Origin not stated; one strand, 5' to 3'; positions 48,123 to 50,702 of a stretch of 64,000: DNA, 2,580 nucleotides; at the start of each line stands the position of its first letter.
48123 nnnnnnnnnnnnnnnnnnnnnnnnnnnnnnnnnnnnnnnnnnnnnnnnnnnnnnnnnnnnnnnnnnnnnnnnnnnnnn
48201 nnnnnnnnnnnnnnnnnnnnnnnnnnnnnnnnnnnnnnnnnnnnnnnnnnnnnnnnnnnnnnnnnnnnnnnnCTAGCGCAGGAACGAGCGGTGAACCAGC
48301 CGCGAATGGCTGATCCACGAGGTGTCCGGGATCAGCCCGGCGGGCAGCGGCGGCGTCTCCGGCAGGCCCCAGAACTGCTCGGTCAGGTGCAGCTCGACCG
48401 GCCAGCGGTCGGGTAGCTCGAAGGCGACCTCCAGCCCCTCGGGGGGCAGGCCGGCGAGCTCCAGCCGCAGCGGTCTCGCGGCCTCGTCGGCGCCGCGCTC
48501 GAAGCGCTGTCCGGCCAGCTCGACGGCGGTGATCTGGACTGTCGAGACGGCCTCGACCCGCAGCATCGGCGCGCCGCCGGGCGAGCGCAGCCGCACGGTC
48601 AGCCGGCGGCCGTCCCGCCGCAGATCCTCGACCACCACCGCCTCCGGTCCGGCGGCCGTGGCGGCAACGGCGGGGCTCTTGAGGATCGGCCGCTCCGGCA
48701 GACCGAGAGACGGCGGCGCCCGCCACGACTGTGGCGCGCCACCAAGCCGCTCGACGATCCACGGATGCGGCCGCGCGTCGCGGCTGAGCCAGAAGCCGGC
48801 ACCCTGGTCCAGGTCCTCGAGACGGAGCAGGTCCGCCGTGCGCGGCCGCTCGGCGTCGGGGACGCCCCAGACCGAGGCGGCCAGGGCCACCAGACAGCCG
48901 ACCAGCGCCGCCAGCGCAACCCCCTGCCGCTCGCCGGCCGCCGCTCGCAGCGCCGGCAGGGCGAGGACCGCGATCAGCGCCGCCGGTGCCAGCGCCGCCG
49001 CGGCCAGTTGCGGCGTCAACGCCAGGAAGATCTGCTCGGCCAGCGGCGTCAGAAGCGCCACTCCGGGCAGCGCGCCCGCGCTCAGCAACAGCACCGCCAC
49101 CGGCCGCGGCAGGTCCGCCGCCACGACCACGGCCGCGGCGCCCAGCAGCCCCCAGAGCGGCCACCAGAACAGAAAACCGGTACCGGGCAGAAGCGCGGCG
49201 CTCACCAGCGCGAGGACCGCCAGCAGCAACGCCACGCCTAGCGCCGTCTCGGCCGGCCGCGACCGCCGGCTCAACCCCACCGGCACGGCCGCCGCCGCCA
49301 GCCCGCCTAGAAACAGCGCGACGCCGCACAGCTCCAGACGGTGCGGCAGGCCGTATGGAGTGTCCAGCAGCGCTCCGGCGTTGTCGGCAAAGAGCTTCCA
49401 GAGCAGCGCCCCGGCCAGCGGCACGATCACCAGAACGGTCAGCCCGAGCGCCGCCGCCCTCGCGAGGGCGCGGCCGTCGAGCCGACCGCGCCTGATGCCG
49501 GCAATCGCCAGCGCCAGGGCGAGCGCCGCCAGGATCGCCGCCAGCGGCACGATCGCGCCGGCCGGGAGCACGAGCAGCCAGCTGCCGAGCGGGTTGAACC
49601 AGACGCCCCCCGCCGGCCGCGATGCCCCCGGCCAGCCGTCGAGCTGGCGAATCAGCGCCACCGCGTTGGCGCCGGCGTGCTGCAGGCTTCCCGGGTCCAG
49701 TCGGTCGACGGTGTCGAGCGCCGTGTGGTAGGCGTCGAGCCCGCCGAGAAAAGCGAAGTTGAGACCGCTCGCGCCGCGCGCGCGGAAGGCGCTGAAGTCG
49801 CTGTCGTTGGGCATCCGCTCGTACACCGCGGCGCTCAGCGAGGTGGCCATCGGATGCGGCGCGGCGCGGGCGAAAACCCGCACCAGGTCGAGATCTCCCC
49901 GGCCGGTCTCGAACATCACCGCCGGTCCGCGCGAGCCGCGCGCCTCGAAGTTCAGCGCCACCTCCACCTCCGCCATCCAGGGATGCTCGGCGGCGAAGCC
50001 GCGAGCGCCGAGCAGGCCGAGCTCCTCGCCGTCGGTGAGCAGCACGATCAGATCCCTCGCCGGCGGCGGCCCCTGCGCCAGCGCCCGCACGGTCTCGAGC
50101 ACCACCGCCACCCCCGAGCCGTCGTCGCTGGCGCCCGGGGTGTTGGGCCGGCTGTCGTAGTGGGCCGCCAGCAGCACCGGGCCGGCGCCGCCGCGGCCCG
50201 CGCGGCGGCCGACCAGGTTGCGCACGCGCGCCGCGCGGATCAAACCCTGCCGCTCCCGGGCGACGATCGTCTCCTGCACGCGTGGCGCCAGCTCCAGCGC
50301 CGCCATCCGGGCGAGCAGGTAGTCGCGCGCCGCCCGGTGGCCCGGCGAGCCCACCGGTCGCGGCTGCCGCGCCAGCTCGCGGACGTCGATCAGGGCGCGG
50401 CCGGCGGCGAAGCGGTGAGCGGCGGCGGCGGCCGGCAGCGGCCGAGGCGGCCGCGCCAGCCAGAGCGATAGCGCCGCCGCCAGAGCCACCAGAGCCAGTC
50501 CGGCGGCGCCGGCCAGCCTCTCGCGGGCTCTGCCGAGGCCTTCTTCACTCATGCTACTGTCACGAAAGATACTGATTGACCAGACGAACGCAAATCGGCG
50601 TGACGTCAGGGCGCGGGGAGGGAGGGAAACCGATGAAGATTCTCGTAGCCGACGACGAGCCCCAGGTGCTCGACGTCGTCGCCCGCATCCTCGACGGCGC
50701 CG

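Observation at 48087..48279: About 190-nt nested imperfect palindrome between the M28 peptidase and mobA, with strand-asymmetric G-U compatibility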

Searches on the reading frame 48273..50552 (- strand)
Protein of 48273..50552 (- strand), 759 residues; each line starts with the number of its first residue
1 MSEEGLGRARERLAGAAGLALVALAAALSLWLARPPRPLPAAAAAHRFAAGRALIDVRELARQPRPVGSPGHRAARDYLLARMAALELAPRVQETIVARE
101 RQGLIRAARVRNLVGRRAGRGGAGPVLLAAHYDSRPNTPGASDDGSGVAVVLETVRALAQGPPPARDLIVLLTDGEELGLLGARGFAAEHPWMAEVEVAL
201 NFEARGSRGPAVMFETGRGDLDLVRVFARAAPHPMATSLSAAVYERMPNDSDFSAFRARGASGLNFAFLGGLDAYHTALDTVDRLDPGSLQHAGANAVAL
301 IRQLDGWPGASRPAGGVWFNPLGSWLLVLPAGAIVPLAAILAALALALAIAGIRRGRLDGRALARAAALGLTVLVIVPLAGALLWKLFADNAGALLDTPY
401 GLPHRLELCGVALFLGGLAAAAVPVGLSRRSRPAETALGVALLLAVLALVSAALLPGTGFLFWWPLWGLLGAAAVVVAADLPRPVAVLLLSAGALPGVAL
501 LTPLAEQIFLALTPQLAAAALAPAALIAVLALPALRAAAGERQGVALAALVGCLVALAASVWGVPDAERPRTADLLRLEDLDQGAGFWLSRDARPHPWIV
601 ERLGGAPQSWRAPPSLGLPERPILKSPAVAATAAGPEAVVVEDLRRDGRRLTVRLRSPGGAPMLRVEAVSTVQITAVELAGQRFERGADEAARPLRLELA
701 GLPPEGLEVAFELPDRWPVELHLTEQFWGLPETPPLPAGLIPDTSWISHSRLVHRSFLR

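Call 8: search_protein_families(library=pfam, proteins=[window:48273-50552:-])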
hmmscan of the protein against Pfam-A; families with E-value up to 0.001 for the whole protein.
window:48273-50552:- (759 aa): 2 families
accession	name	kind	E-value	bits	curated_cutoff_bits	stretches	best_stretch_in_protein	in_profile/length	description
PF04389.22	Peptidase_M28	-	1.2e-46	159.4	21.3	1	112-300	1-192/193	Peptidase family M28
PF01546.33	Peptidase_M20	-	0.00059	20.2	24.6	0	139-191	31-82/206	Peptidase family M20/M25/M40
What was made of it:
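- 48273..50552 (-): M28 family peptidase gene (neighbour; its stop codon lies in the insertion site). Pfam PF04389, E 1e-46 (call 8).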

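Call 11: find_encoding_contigs(protein=window:48273-50552:-, flank=10000, max_places=6)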
Protein window:48273-50552:- (759 aa): no gene with exactly this product is on record in the collection.

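Call 13: find_homologous_proteins(query=window:48273-50552:-, max_evalue=1e-30)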
Query window:48273-50552:- (759 aa): 486 proteins with E <= 1e-30 among 8000 candidates; the best 120 are listed.
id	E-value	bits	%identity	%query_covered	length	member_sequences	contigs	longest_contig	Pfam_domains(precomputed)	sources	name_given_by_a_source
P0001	0.0e+0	1599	100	100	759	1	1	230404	PF04389.23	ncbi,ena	-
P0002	0.0e+0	1365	86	93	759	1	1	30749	PF04389.23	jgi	jgi:hypothetical protein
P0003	0.0e+0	1101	71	97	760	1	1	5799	PF04389.23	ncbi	-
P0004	0.0e+0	1094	72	93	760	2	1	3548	PF04389.23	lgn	-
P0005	0.0e+0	1075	70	100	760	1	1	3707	PF04389.23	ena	-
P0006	0.0e+0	1074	71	100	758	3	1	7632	PF04389.23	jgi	jgi:hypothetical protein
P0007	7.0e-245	833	68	77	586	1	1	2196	PF04389.23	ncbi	ncbi:MAG: M28 family peptidase, partial [Thermoanaerobaculia bacterium]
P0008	1.6e-157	544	46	94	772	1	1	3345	PF04389.23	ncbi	ncbi:MAG: M28 family peptidase [Thermoanaerobaculia bacterium]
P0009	1.8e-139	485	43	95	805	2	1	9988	PF04389.23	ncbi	-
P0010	2.2e-135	471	42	95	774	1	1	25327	PF01546.34,PF04389.23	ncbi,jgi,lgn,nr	ncbi:MAG: M28 family peptidase [Acidobacteria bacterium]|nr:MAG: M28 family peptidase [Acidobacterio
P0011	4.5e-132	460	41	96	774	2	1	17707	PF04389.23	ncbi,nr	ncbi:MAG: M28 family peptidase [Thermoanaerobaculia bacterium]|nr:M28 family peptidase [Thermoanaero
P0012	1.5e-131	458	42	95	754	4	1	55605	PF01546.34,PF04389.23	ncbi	-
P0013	2.3e-128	448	47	57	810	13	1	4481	PF01546.34,PF04389.23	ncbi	-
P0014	6.5e-128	446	40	94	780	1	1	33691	PF04389.23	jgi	jgi:Peptidase family M28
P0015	2.0e-127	445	41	97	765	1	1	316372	PF04389.23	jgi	jgi:hypothetical protein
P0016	1.6e-124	435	41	94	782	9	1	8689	PF04389.23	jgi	jgi:hypothetical protein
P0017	7.7e-124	433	41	92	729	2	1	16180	PF04389.23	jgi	jgi:hypothetical protein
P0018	7.3e-123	430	48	57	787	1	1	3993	PF04389.23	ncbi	-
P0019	2.5e-122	428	41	94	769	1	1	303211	PF01546.34,PF04389.23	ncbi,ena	-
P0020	4.2e-122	427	40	97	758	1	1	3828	PF01546.34,PF04389.23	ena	-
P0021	5.8e-117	410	35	98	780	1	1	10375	PF01546.34,PF04389.23,PF05343.20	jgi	jgi:Peptidase family M28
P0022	1.6e-116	409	34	98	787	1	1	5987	PF01546.34,PF04389.23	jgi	jgi:hypothetical protein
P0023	4.2e-116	407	39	96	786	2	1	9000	PF01546.34,PF04389.23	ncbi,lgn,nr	ncbi:MAG TPA: M28 family metallopeptidase [Pyrinomonadaceae bacterium]|nr:M28 family metallopeptidas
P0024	1.1e-115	406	39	95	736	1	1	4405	PF04389.23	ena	-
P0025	1.6e-115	405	38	96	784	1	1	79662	PF01546.34,PF04389.23,PF05343.20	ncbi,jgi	jgi:hypothetical protein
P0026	2.5e-115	405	40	95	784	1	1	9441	PF01546.34,PF04389.23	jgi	jgi:hypothetical protein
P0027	2.6e-115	405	38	96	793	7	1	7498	PF01546.34,PF04389.23,PF05343.20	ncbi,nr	ncbi:MAG: hypothetical protein QOC61_881 [Acidobacteriota bacterium]|nr:hypothetical protein [Acidob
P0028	5.0e-115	404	34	97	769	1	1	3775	PF01546.34,PF04389.23,PF05343.20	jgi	jgi:hypothetical protein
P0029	5.5e-115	404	38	94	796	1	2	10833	PF01546.34,PF04389.23,PF05343.20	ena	-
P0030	5.8e-115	403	38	93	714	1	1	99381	PF04389.23,PF05343.20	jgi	-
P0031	1.1e-114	402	38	96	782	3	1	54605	PF01546.34,PF04389.23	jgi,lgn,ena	-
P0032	2.2e-114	402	38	96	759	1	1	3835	PF01546.34,PF04389.23,PF05343.20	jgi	jgi:Peptidase family M28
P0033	4.4e-114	401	37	98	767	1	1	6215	PF01546.34,PF04389.23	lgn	-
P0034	9.5e-114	399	39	95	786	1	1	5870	PF01546.34,PF04389.23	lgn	-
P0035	1.3e-113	399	38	97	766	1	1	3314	PF01546.34,PF04389.23,PF05343.20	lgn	-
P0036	2.8e-113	398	38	95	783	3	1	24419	PF01546.34,PF04389.23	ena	-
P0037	6.3e-113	397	36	97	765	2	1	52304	PF01546.34,PF04389.23,PF05343.20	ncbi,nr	ncbi:MAG TPA: M20/M25/M40 family metallo-hydrolase [Pyrinomonadaceae bacterium]|nr:M20/M25/M40 famil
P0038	1.2e-112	396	36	93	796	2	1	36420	PF01546.34,PF04389.23,PF05343.20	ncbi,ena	ncbi:MAG TPA: M28 family metallopeptidase [Pyrinomonadaceae bacterium]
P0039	1.7e-112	395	39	94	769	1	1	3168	PF01546.34,PF04389.23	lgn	-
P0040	1.8e-112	395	38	95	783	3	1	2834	PF01546.34,PF04389.23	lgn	-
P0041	2.5e-112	395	39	94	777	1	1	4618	PF01546.34,PF04389.23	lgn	-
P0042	5.0e-112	394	38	94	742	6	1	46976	PF01546.34,PF04389.23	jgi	jgi:hypothetical protein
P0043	2.8e-111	391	38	96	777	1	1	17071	PF01546.34,PF04389.23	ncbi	ncbi:MAG: M20/M25/M40 family metallo-hydrolase [Pyrinomonadaceae bacterium]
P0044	3.4e-111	391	35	95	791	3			PF01546.34,PF04389.23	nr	nr:acetylornithine deacetylase [uncultured bacterium]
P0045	3.7e-111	391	37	95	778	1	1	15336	PF01546.34,PF04389.23,PF05343.20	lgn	-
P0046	5.6e-111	390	36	99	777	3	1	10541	PF01546.34,PF04389.23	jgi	-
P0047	6.6e-111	390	36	95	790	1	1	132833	PF01546.34,PF04389.23,PF05343.20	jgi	jgi:hypothetical protein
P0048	7.1e-111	390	37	95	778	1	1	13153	PF01546.34,PF04389.23,PF05343.20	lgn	-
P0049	7.2e-111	390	36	97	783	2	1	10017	PF01546.34,PF04389.23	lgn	-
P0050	1.8e-110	389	35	95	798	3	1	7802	PF01546.34,PF04389.23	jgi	jgi:MprA protease rhombosortase-interaction domain-containing protein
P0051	1.9e-110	389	36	97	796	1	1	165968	PF01546.34,PF04389.23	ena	-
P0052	3.2e-110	388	37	95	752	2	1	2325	PF01546.34,PF04389.23,PF05343.20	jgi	jgi:hypothetical protein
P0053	3.8e-110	388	42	95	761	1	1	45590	PF04389.23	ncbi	-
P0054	2.6e-109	385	39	97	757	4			PF04389.23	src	-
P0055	1.2e-108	383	35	94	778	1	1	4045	PF01546.34,PF04389.23,PF05343.20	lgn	-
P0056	3.7e-108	381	35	97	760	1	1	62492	PF01546.34,PF04389.23,PF05343.20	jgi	jgi:MFS family permease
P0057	4.2e-108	381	36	94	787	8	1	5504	PF01546.34,PF04389.23,PF05343.20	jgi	-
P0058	7.5e-108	380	35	95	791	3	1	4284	PF01546.34,PF04389.23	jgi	-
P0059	9.2e-108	380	37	94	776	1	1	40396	PF01546.34,PF04389.23,PF05343.20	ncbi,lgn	-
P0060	9.8e-108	380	37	98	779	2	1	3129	PF01546.34,PF04389.23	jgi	jgi:hypothetical protein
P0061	1.3e-107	379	41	97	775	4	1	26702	PF01546.34,PF04389.23,PF05343.20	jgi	-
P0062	1.6e-107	379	36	92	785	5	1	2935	PF01546.34,PF04389.23,PF05343.20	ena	-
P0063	1.8e-107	379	35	96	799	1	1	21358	PF01546.34,PF04389.23,PF05343.20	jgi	jgi:hypothetical protein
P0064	4.3e-107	377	35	95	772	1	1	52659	PF04389.23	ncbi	-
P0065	5.6e-107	377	36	95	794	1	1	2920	PF01546.34,PF04389.23,PF05343.20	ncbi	-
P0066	7.7e-107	377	40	93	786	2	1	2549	PF01546.34,PF04389.23,PF05343.20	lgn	-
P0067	1.4e-106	376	38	93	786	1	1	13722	PF01546.34,PF04389.23,PF05343.20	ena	-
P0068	1.9e-106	375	37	93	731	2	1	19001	PF01546.34,PF04389.23,PF05343.20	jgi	jgi:hypothetical protein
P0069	5.7e-106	374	38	96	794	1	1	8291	PF01546.34,PF04389.23,PF05343.20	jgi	jgi:hypothetical protein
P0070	1.8e-105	372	37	96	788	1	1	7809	PF01546.34,PF04389.23,PF05343.20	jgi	jgi:hypothetical protein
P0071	2.8e-105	371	33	98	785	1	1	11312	PF01546.34,PF04389.23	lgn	-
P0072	1.2e-103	366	35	98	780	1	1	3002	PF01546.34,PF04389.23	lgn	-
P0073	1.7e-103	366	34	92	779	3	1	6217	PF01546.34,PF04389.23,PF05343.20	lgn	-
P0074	9.2e-103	363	38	96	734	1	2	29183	PF01546.34,PF04389.23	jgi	jgi:hypothetical protein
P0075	1.8e-102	362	34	99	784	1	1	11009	PF01546.34,PF04389.23,PF05343.20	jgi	jgi:hypothetical protein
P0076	3.7e-102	361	39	94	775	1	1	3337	PF04389.23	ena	-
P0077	2.2e-101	359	36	96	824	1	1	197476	PF01546.34,PF04389.23,PF05343.20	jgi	jgi:Peptidase family M28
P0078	6.4e-101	357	38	95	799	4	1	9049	PF01546.34,PF04389.23,PF05343.20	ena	-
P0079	8.1e-101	357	36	95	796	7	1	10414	PF01546.34,PF04389.23,PF05343.20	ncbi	-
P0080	1.2e-100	356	40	93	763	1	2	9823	PF01546.34,PF04389.23,PF05343.20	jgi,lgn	-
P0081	3.2e-100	355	38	92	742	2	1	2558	PF01546.34,PF04389.23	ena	-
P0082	4.6e-100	354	35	94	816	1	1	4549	PF01546.34,PF04389.23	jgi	-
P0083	1.1e-99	353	37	86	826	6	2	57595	PF01546.34,PF04389.23,PF05343.20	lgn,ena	-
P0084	5.5e-99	351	38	96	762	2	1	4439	PF04389.23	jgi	jgi:hypothetical protein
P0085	2.3e-98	349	37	96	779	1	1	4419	PF01546.34,PF04389.23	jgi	jgi:hypothetical protein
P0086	2.8e-98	348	37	97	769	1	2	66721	PF01546.34,PF04389.23,PF05343.20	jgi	jgi:hypothetical protein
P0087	9.7e-97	343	36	95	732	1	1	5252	PF04389.23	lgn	-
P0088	2.9e-96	342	36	90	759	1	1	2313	PF01546.34,PF04389.23,PF05343.20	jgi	jgi:hypothetical protein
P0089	4.1e-96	341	35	90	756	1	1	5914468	PF01546.34,PF04389.23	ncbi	ncbi:MAG: M20/M25/M40 family metallo-hydrolase [Minicystis sp.]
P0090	4.4e-96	341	35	92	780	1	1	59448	PF01546.34,PF04389.23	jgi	jgi:Peptidase family M28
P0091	5.7e-96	341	37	94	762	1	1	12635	PF01546.34,PF04389.23,PF05343.20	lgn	-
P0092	1.3e-95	339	40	87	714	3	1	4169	PF01546.34,PF04389.23,PF05343.20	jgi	jgi:hypothetical protein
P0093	1.6e-95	339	34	95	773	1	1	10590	PF01546.34,PF04389.23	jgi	jgi:peptidase M28-like protein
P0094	4.8e-95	338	52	41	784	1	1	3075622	PF01546.34,PF04389.23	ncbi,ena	-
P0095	1.3e-94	336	49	43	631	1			PF01546.34,PF04389.23,PF05343.20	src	-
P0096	1.7e-94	336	35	93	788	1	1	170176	PF01546.34,PF04389.23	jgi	-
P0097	3.5e-94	335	48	45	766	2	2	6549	PF01546.34,PF04389.23,PF05343.20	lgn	-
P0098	4.0e-94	335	35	97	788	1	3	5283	PF01546.34,PF04389.23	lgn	-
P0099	7.4e-94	334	36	97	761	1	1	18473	PF04389.23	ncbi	-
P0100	1.2e-93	333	36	91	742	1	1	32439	PF01546.34,PF04389.23,PF05343.20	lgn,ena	-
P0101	4.3e-93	331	50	34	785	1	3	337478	PF01546.34,PF04389.23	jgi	jgi:hypothetical protein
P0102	4.7e-93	331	34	93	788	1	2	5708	PF01546.34,PF04389.23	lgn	-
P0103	4.7e-93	331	45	61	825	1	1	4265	PF01546.34,PF04389.23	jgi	jgi:hypothetical protein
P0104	5.7e-93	331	31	94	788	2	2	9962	PF01546.34,PF04389.23,PF05343.20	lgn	-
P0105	9.9e-93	330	37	92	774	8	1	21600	PF01546.34,PF04389.23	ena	-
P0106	1.5e-92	329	33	94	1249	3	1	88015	PF01546.34,PF04389.23,PF05977.20,PF07690.22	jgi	jgi:hypothetical protein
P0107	1.8e-92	329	36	94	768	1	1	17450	PF01546.34,PF04389.23,PF05343.20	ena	-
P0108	6.3e-92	327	34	97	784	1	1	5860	PF01546.34,PF04389.23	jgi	jgi:peptidase M28-like protein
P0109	7.6e-92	327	35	94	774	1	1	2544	PF01546.34,PF04389.23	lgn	-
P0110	1.1e-91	327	35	97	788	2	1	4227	PF01546.34,PF04389.23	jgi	jgi:hypothetical protein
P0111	1.9e-91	326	37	97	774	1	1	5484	PF04389.23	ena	-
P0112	2.3e-91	325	36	94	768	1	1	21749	PF01546.34,PF04389.23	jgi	-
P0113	1.2e-90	323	37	93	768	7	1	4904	PF04389.23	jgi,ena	-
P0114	3.3e-90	322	38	83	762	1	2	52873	PF04389.23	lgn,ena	-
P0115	5.1e-90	321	45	55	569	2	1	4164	PF01546.34,PF04389.23,PF05343.20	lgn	-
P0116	8.4e-90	320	34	94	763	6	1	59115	PF01546.34,PF04389.23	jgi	jgi:hypothetical protein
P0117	1.0e-89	320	43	57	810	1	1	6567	PF04389.23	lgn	-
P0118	1.1e-89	320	34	93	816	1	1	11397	PF01546.34,PF04389.23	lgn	-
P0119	1.9e-89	319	36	93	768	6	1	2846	PF01546.34,PF04389.23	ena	-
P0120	2.0e-89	319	35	94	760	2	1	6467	PF04389.23,PF05343.20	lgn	-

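Call 17: find_encoding_contigs(protein=P0002, flank=6000, max_places=3)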
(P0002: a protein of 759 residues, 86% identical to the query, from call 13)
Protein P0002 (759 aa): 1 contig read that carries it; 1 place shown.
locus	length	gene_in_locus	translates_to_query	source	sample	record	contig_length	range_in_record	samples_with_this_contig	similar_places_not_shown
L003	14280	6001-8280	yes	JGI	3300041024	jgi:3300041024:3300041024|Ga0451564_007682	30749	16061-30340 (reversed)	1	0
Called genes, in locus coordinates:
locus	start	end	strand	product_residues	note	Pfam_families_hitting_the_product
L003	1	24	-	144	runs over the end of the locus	?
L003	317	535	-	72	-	PF04255:DUF433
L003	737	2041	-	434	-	PF13356:Arm-DNA-bind_3, PF22022:Phage_int_M (weak), PF00589:Phage_integrase (weak)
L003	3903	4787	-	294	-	PF13490:zf-HC2 (weak)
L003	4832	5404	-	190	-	PF04542:Sigma70_r2 (weak)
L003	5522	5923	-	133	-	PF00072:Response_reg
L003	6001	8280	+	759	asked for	PF04389:Peptidase_M28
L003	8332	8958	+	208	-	PF12804:NTP_transf_3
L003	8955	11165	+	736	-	PF00384:Molybdopterin, PF01568:Molydop_binding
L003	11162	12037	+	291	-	PF02634:FdhD-NarQ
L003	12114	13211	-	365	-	PF00535:Glycos_transf_2, PF10111:Glyco_tranf_2_2, PF13641:Glyco_tranf_2_3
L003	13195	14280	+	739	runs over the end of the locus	PF14814:UB2H (faint), PF00912:Transgly, PF00905:Transpeptidase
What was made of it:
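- L003 has an integrase gene about 4 kb from the empty site, but that locus lacks the element (call 17).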

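Call 55: find_encoding_contigs(protein=P0001, flank=2000, max_places=2)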
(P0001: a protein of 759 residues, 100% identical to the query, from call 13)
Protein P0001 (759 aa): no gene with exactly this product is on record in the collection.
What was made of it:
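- Tried and rejected: Look-ups of the window's peptidase (P0001, 100% identical) to find the source contig failed twice (calls 11, 55).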
